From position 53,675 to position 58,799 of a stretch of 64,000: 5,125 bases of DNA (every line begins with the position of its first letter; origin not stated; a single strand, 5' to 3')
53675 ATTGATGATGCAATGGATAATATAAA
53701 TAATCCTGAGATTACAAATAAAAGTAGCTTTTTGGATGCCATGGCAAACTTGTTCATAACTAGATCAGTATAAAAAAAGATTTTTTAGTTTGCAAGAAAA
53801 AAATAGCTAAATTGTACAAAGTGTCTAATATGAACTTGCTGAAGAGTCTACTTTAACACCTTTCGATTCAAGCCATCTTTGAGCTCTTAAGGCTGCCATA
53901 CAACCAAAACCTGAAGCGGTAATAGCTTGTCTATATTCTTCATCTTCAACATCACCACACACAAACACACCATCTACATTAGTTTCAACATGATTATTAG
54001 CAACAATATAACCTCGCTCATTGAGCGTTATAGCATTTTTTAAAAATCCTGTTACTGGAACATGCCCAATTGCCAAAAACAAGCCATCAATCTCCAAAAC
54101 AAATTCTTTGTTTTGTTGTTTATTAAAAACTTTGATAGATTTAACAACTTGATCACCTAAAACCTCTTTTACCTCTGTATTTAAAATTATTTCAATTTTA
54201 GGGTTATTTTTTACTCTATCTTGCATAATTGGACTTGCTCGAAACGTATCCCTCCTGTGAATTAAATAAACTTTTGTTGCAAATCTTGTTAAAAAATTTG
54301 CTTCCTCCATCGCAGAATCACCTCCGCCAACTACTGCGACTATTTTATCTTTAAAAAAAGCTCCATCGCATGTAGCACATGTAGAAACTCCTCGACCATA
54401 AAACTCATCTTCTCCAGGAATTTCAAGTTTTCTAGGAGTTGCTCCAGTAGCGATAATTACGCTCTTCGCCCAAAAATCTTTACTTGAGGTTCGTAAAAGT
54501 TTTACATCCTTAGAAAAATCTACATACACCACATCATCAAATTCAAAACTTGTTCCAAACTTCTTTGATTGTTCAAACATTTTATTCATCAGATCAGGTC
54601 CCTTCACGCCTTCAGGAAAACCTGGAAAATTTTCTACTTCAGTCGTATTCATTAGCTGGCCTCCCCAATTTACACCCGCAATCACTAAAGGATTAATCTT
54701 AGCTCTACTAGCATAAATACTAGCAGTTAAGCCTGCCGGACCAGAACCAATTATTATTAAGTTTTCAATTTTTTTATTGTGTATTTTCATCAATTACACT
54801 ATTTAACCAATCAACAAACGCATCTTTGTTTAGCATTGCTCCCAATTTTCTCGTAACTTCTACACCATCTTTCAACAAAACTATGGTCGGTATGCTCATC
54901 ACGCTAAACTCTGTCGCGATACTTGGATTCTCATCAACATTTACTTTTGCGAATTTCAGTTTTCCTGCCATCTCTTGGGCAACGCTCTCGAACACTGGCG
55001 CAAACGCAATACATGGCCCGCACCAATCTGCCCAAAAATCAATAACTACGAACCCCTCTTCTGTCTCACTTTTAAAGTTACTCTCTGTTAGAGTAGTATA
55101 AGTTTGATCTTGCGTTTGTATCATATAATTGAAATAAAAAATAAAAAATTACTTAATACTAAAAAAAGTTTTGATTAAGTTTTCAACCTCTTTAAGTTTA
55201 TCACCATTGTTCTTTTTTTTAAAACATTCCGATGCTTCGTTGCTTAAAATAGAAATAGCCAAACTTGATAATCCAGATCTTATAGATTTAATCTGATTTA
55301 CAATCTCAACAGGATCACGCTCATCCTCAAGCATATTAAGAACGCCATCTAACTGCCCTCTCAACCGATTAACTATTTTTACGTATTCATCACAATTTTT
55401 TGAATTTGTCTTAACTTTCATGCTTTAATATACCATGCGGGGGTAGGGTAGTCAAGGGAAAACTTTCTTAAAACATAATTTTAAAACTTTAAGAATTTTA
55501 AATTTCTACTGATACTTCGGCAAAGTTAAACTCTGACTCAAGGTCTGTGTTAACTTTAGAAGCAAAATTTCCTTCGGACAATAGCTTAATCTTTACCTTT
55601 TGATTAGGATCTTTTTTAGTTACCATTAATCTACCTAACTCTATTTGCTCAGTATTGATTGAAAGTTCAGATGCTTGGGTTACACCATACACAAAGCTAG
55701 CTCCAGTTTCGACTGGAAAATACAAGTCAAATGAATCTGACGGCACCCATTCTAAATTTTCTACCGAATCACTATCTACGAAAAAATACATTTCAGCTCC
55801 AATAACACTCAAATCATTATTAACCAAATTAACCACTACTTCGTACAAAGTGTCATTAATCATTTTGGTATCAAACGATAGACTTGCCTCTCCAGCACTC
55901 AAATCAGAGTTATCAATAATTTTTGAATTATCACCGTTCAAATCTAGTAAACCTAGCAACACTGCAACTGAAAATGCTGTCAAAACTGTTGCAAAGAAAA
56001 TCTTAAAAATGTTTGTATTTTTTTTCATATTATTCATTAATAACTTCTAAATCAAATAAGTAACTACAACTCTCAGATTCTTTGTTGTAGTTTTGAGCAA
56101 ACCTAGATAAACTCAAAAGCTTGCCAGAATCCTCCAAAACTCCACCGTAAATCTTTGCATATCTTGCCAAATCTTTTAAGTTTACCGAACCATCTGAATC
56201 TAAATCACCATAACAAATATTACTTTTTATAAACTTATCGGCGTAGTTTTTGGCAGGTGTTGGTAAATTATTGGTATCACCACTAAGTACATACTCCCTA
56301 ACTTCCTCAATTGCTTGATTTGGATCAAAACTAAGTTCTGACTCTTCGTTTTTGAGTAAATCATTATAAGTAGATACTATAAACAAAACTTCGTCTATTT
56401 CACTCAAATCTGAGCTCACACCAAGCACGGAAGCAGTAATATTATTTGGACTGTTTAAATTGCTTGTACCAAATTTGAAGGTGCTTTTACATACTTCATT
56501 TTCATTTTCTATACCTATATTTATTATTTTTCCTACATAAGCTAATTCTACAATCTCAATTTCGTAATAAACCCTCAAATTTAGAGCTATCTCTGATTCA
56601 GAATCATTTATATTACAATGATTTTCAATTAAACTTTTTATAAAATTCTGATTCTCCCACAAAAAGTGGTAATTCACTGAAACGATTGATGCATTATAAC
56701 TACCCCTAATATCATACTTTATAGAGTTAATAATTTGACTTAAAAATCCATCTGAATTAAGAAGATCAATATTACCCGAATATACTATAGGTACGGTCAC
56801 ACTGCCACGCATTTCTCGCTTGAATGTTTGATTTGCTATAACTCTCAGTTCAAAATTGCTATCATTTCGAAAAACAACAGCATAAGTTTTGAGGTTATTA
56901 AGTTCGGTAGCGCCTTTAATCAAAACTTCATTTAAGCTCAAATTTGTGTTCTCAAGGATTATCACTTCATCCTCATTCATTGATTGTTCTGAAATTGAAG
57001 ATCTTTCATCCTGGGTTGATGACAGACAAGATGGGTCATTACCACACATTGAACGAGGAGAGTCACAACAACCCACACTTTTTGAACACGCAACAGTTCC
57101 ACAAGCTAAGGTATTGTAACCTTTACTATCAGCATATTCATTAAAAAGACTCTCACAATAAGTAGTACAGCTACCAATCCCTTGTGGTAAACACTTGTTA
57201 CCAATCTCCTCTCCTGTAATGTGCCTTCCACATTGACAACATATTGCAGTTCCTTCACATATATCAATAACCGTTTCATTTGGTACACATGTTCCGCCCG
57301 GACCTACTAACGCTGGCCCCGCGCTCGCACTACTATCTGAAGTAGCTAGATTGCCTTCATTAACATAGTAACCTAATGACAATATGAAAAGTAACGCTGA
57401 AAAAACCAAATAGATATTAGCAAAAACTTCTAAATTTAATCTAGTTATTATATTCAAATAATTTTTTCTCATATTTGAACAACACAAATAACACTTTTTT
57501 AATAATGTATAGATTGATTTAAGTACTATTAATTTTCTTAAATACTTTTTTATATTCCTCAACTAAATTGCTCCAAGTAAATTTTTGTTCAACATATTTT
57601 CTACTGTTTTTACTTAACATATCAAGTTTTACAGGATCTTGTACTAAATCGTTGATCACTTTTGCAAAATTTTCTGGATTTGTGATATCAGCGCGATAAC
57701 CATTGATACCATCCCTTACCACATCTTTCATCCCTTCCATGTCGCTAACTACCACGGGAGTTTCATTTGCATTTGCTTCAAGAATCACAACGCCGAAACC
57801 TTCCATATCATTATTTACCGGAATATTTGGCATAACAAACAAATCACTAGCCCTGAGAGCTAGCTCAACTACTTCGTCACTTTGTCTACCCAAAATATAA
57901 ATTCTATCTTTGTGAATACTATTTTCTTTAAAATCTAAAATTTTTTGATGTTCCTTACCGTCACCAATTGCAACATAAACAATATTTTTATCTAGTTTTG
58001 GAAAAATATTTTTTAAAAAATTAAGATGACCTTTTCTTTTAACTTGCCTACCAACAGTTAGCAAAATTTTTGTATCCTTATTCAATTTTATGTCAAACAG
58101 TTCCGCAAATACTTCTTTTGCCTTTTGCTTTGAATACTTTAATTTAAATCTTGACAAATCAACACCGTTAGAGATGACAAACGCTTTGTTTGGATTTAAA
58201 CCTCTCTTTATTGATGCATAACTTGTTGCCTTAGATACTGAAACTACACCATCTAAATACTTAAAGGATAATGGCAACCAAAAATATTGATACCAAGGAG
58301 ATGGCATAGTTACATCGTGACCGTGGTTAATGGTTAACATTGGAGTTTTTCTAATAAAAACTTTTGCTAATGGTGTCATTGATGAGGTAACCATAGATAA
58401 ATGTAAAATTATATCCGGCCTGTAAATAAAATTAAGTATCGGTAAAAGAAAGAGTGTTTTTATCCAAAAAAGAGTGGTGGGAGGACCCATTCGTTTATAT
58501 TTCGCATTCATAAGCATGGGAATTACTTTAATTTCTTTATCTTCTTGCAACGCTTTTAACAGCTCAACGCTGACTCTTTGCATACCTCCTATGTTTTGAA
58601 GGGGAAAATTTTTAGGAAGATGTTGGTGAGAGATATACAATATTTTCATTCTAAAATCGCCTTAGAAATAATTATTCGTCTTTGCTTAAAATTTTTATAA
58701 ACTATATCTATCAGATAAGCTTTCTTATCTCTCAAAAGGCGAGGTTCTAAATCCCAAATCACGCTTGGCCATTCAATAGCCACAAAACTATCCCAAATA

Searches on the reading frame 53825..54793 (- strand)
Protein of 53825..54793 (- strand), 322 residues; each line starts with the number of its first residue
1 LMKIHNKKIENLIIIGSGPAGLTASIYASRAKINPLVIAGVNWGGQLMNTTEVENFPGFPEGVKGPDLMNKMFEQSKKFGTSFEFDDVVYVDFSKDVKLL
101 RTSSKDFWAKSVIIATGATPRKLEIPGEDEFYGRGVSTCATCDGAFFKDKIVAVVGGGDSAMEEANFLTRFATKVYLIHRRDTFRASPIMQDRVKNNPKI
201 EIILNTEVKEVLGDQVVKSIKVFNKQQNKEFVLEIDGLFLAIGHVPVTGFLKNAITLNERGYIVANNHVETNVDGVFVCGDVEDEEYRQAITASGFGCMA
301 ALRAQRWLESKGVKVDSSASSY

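Call 50: search_protein_families(library=pfam, proteins=[window:53825-54793:-], max_evalue=0.0001)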
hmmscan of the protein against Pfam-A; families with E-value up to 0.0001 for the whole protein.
window:53825-54793:- (322 aa): 4 families
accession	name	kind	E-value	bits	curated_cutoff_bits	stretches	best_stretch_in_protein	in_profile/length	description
PF07992.20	Pyr_redox_2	-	9.8e-54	183.2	26.1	1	11-294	2-288/291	Pyridine nucleotide-disulphide oxidoreductase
PF13738.12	Pyr_redox_3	-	2.5e-26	93.1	30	1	85-280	101-305/305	Pyridine nucleotide-disulphide oxidoreductase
PF00070.33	Pyr_redox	-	4.2e-19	69.3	22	1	152-222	2-79/82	Pyridine nucleotide-disulphide oxidoreductase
PF13434.12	Lys_Orn_oxgnase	-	1.2e-05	25.1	21.3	0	102-184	141-225/339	L-lysine 6-monooxygenase/L-ornithine 5-monooxygenase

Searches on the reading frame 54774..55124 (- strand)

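Call 50: search_protein_families(library=pfam, proteins=[window:54774-55124:-], max_evalue=0.0001)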
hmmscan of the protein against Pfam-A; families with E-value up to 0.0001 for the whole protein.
window:54774-55124:- (116 aa): 7 families
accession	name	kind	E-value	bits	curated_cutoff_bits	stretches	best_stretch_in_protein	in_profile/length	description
PF00085.26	Thioredoxin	-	2.7e-27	95.2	23.5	1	10-108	3-102/103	Thioredoxin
PF13905.12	Thioredoxin_8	-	4e-07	30.7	27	0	26-66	4-46/94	Thioredoxin-like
PF14595.12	Thioredoxin_9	-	1.4e-06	28.6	25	1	17-95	35-115/129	Thioredoxin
PF08534.16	Redoxin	-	2.8e-06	27.6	26.6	1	13-101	19-109/148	Redoxin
PF00578.27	AhpC-TSA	-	3.2e-06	27.5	26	1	13-101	19-105/124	AhpC/TSA family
PF13098.12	Thioredoxin_2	-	7.7e-06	26.6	27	1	23-107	5-104/104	Thioredoxin-like domain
PF04756.19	OST3_OST6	-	1.4e-05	25.1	27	1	34-86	45-104/294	OST3 / OST6 family, transporter family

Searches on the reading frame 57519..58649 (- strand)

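Call 50: search_protein_families(library=pfam, proteins=[window:57519-58649:-], max_evalue=0.0001)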
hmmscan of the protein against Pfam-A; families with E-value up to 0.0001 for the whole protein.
window:57519-58649:- (376 aa): 4 families
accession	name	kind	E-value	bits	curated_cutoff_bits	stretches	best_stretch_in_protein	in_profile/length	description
PF00534.26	Glycos_transf_1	-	7.9e-33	113.8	26.4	1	185-351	7-171/172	Glycosyl transferases group 1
PF13692.12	Glyco_trans_1_4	-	2.5e-25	89.8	27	1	194-338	2-142/142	Glycosyl transferases group 1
PF13439.12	Glyco_transf_4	-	2.3e-11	44.5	28.5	1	20-167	1-170/170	Glycosyltransferase Family 4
PF20706.3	GT4-conflict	-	1.1e-05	25.1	26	1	258-361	272-380/385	Family 4 Glycosyltransferase in conflict systems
